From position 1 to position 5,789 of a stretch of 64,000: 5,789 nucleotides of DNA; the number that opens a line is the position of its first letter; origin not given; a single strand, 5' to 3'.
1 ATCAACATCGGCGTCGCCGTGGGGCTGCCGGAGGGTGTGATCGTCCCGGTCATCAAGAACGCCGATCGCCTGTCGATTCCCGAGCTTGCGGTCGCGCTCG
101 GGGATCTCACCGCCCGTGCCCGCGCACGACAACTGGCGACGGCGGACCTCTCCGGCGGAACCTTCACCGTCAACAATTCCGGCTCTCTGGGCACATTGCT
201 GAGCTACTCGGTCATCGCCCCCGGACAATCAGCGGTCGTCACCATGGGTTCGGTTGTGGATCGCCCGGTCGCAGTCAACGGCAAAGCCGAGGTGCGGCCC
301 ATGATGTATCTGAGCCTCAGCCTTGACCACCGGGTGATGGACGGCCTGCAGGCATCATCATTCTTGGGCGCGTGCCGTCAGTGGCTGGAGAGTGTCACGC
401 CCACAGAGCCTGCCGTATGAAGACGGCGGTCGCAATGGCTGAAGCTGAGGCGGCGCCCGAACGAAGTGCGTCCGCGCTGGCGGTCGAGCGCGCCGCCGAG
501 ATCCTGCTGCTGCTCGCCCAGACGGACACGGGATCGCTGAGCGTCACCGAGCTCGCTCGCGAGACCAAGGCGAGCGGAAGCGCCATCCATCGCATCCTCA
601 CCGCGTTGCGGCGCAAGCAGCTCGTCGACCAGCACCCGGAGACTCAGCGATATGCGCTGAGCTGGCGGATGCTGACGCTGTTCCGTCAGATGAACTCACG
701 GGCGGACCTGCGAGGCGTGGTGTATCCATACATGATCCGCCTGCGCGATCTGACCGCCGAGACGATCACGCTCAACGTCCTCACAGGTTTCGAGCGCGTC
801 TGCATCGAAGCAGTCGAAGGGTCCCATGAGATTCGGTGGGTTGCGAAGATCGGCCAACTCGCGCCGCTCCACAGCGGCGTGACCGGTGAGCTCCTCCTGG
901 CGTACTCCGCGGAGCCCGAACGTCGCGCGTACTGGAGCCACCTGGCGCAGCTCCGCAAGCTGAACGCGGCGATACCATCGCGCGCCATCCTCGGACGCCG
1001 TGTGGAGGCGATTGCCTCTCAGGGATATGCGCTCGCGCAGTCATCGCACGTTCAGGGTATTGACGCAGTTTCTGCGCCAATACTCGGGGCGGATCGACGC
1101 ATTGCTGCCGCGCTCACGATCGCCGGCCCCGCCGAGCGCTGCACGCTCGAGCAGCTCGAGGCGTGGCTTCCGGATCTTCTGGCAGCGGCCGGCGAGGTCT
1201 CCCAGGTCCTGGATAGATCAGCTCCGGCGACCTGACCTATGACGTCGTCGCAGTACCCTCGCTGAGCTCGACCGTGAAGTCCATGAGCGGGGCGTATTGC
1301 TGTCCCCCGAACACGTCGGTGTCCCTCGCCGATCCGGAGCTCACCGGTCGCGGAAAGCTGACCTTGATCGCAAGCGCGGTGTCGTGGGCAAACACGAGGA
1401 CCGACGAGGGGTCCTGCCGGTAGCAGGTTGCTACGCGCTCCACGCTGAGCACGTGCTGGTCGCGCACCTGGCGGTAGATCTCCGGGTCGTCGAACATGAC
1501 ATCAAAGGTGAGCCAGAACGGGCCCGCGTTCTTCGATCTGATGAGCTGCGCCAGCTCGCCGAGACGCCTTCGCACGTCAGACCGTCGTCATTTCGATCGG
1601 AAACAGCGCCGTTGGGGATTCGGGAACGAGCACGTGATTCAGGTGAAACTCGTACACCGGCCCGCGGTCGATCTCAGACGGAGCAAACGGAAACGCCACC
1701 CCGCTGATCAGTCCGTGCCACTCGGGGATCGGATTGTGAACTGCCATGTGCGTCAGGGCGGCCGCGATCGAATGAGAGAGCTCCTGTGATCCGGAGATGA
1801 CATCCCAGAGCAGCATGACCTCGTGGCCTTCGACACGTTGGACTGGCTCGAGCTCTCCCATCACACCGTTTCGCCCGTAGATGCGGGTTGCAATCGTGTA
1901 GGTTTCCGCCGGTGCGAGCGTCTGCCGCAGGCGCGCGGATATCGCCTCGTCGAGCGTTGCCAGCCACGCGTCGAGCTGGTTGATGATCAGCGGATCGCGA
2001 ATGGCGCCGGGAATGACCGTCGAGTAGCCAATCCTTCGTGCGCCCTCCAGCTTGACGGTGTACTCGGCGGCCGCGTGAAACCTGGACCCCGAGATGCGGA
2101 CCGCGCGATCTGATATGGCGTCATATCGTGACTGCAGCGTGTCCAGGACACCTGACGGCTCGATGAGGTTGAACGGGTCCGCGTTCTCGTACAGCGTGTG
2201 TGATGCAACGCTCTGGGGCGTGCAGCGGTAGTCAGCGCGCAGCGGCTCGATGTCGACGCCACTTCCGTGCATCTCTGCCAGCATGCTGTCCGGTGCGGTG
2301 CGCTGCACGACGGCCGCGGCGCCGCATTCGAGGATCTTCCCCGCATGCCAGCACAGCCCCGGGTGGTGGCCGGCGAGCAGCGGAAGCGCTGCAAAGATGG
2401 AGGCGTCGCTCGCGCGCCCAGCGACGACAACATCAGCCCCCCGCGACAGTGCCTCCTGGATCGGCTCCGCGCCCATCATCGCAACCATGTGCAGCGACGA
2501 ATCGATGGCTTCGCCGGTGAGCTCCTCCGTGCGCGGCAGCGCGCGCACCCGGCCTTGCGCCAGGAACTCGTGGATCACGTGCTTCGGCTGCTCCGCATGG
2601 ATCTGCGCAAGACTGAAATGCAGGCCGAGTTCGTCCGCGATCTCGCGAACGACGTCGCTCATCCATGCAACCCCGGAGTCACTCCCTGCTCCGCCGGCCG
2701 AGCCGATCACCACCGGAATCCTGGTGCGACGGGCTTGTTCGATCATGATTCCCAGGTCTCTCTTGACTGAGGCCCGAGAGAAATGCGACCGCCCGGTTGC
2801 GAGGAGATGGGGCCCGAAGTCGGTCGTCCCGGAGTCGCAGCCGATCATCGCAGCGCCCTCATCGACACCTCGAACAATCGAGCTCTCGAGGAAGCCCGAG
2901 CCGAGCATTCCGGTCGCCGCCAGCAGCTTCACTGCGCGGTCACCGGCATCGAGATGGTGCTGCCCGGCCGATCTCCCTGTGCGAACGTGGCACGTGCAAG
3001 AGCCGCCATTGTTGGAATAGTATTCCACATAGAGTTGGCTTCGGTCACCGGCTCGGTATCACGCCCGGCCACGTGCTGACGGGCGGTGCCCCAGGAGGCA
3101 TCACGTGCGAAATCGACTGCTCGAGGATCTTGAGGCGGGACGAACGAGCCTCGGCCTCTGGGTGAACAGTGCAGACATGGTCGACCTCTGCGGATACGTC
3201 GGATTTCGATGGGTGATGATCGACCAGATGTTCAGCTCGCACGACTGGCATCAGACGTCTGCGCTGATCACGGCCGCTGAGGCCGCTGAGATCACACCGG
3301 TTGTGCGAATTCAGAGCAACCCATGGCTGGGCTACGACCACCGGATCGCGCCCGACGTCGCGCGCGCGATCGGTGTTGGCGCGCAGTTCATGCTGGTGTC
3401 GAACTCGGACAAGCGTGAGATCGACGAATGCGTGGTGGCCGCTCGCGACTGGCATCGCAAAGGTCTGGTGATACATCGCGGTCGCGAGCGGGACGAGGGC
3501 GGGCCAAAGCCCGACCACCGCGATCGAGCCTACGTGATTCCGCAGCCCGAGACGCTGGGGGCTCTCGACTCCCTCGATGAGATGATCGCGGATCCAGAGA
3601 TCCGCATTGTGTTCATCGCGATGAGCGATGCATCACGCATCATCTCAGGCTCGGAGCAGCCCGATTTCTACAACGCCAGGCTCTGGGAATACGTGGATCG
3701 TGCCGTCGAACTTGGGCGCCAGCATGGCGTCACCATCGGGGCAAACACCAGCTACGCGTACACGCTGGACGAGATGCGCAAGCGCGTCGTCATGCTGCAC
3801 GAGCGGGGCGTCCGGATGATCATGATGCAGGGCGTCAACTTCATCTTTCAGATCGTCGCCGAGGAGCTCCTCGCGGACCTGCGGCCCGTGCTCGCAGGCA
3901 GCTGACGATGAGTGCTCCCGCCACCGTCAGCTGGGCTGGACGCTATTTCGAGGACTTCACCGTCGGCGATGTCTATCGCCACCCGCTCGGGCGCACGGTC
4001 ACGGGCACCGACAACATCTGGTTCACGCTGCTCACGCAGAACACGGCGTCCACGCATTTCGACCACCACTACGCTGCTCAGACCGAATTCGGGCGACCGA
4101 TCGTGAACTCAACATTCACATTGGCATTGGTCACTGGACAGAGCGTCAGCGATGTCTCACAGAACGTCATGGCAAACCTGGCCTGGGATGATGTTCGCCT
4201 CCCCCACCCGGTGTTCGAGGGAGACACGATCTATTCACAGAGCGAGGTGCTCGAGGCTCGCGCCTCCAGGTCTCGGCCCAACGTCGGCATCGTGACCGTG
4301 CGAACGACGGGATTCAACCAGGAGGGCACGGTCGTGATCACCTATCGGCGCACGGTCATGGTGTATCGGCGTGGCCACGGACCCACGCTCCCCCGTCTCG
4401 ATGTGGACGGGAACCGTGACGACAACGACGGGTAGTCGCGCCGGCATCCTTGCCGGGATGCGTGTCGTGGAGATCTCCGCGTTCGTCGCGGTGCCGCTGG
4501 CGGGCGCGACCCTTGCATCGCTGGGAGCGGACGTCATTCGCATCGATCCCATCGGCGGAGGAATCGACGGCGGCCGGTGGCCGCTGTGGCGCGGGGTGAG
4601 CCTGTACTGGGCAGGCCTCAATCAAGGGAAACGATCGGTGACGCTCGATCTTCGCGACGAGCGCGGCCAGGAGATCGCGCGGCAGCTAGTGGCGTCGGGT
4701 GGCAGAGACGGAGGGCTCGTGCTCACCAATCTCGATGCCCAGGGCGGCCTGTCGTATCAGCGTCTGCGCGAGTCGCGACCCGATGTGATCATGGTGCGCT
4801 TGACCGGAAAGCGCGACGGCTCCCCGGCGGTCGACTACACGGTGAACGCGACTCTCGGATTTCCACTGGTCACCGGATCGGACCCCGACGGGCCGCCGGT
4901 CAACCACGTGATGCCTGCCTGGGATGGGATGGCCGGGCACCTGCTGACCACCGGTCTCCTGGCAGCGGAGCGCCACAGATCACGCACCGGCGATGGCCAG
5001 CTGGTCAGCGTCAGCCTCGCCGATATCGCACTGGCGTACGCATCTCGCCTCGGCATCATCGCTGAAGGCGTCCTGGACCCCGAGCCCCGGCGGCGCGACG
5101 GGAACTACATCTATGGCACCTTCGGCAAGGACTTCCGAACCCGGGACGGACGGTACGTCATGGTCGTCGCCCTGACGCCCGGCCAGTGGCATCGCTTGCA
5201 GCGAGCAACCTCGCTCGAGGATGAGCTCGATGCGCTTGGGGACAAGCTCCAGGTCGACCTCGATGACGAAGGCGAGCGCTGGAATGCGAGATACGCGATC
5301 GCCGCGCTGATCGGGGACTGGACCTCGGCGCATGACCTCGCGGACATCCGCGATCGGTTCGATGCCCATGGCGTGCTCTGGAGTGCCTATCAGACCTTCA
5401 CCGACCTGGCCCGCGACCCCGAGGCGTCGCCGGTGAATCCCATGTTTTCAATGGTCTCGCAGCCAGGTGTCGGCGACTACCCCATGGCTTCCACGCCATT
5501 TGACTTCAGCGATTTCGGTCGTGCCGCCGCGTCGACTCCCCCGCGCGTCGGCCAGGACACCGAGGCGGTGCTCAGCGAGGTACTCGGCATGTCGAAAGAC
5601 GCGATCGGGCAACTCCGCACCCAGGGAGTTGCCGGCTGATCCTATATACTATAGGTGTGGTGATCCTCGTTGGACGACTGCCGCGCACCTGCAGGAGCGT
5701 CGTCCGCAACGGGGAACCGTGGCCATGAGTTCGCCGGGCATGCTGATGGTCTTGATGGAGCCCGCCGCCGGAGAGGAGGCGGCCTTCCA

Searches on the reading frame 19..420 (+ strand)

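Call 59: search_protein_families(library=pfam, proteins=[window:19-420:+], max_evalue=0.0001)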
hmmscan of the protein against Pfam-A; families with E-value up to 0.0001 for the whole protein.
window:19-420:+ (133 aa): 1 family
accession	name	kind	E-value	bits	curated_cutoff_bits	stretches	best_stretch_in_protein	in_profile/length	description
PF00198.28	2-oxoacid_dh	-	2.2e-40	139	23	1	3-126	104-227/232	2-oxoacid dehydrogenases acyltransferase (catalytic domain)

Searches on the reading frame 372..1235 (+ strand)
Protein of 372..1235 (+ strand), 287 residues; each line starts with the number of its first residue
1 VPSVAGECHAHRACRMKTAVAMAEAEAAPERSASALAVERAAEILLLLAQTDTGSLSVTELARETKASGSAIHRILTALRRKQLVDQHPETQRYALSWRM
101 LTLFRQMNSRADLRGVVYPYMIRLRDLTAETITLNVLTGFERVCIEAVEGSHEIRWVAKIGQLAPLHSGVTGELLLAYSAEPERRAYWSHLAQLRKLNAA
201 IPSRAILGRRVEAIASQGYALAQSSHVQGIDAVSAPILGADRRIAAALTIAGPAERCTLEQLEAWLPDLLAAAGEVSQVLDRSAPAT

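Call 59: search_protein_families(library=pfam, proteins=[window:372-1235:+], max_evalue=0.0001)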
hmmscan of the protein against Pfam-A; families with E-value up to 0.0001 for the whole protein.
window:372-1235:+ (287 aa): 4 families
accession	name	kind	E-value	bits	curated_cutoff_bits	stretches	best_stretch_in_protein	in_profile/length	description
PF01614.24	IclR_C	-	4.6e-28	98.4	24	1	109-277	5-173/174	Bacterial transcriptional regulator IclR C-terminal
PF09339.16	HTH_IclR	-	6.4e-09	35.9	22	1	37-89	1-52/52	IclR helix-turn-helix domain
PF12802.13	MarR_2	-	9e-06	26.2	27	1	42-89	8-54/61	MarR family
PF25213.1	HVO_A0261_N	-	4.9e-05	23.6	35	0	47-96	16-63/86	HVO_A0261 N-terminal domain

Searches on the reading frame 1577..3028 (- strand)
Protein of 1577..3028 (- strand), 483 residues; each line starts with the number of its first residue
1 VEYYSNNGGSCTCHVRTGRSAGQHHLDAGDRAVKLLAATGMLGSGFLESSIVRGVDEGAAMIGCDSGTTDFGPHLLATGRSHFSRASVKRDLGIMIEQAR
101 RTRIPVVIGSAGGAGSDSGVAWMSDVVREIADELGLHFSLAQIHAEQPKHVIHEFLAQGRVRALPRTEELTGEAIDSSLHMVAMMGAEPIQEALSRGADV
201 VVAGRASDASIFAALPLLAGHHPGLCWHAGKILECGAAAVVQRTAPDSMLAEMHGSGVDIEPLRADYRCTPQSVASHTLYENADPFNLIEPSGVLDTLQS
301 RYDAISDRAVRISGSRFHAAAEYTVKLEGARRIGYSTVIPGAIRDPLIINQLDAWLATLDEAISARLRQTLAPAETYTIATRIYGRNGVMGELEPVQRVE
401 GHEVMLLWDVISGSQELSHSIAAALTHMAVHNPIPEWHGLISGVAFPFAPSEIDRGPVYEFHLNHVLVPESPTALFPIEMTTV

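Call 56: search_protein_families(library=pfam, proteins=[window:1577-3028:-], max_evalue=0.00001)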
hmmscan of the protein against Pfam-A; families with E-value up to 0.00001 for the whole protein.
window:1577-3028:- (483 aa): 1 family
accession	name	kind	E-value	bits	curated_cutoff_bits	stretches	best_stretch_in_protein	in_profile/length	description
PF07287.17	AtuA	-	8.5e-24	84.6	22.8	1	89-429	59-399/437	Acyclic terpene utilisation family protein AtuA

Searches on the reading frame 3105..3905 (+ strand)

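Call 59: search_protein_families(library=pfam, proteins=[window:3105-3905:+], max_evalue=0.0001)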
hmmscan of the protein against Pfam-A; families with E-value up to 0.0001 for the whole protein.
window:3105-3905:+ (266 aa): 1 family
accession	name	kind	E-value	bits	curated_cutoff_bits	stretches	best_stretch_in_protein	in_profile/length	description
PF03328.21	HpcH_HpaI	-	8.4e-06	25.7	25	1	17-235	3-212/221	HpcH/HpaI aldolase/citrate lyase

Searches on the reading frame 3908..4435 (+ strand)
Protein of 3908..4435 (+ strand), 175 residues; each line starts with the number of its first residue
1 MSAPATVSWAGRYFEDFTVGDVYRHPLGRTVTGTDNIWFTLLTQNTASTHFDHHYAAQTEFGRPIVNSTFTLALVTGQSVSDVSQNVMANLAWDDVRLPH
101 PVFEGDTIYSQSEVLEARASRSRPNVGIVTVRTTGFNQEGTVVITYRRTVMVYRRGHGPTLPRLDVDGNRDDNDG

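Call 59: search_protein_families(library=pfam, proteins=[window:3908-4435:+], max_evalue=0.0001)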
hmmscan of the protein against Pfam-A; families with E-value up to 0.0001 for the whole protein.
window:3908-4435:+ (175 aa): 3 families
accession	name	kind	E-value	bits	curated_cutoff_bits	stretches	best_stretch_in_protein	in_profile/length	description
PF19315.5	MC_hydratase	-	6.9e-24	85.1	26.5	1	10-156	20-168/353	Mesaconyl-CoA hydratase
PF01575.25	MaoC_dehydratas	-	2.8e-19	69.4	27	1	19-133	6-119/123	MaoC like domain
PF13452.11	FAS1_DH_region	-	1.3e-06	29.1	22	1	38-145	21-131/132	FAS1-like, dehydratase domain region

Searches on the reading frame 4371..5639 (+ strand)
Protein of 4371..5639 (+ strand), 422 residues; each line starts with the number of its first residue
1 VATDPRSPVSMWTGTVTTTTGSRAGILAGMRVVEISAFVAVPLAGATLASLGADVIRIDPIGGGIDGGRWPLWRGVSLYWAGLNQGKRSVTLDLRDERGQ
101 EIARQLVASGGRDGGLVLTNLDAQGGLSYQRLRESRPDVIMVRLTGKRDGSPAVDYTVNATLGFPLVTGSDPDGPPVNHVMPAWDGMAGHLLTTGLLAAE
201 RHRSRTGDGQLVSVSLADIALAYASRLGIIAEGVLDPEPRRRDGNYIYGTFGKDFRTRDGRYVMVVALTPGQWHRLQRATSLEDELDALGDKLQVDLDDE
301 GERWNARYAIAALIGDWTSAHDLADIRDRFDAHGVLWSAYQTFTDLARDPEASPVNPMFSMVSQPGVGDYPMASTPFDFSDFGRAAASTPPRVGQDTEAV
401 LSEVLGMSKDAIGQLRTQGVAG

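Call 56: search_protein_families(library=pfam, proteins=[window:4371-5639:+], max_evalue=0.00001)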
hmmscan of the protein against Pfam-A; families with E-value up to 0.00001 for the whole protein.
window:4371-5639:+ (422 aa): 1 family
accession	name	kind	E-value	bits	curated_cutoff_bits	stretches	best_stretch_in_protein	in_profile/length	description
PF02515.22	CoA_transf_3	-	1.1e-61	209.5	23.3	1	27-397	1-366/366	CoA-transferase family III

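Call 57: search_protein_families(library=ncbifam, proteins=[window:4371-5639:+], max_evalue=1e-10)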
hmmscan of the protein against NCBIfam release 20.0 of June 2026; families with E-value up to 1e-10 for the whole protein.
window:4371-5639:+ (422 aa): 6 families
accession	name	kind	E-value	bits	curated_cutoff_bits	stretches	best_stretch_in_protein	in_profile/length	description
TIGR04253.1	mesacon_CoA_iso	equivalog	1.8e-138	461.9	725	1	25-420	1-399/403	2-methylfumaryl-CoA isomerase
NF041294.1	Scnl_mescCoAtase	equivalog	1.7e-29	103.1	700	1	26-392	3-371/381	succinyl-CoA:mesaconate CoA-transferase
NF003809.0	PRK05398.1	subfamily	2.7e-29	102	442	1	27-222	5-206/416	formyl-CoA transferase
NF052585.1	SucGlutTfsCaiB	equivalog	2.9e-28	98.6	750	1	25-405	6-389/394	succinate--glutarate CoA-transferase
TIGR03253.1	oxalate_frc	equivalog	1.7e-26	92.9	504.2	1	27-222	4-205/416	formyl-CoA transferase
NF008511.0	PRK11430.1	equivalog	6.9e-18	64.9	522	1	23-241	6-228/381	CoA:oxalate CoA-transferase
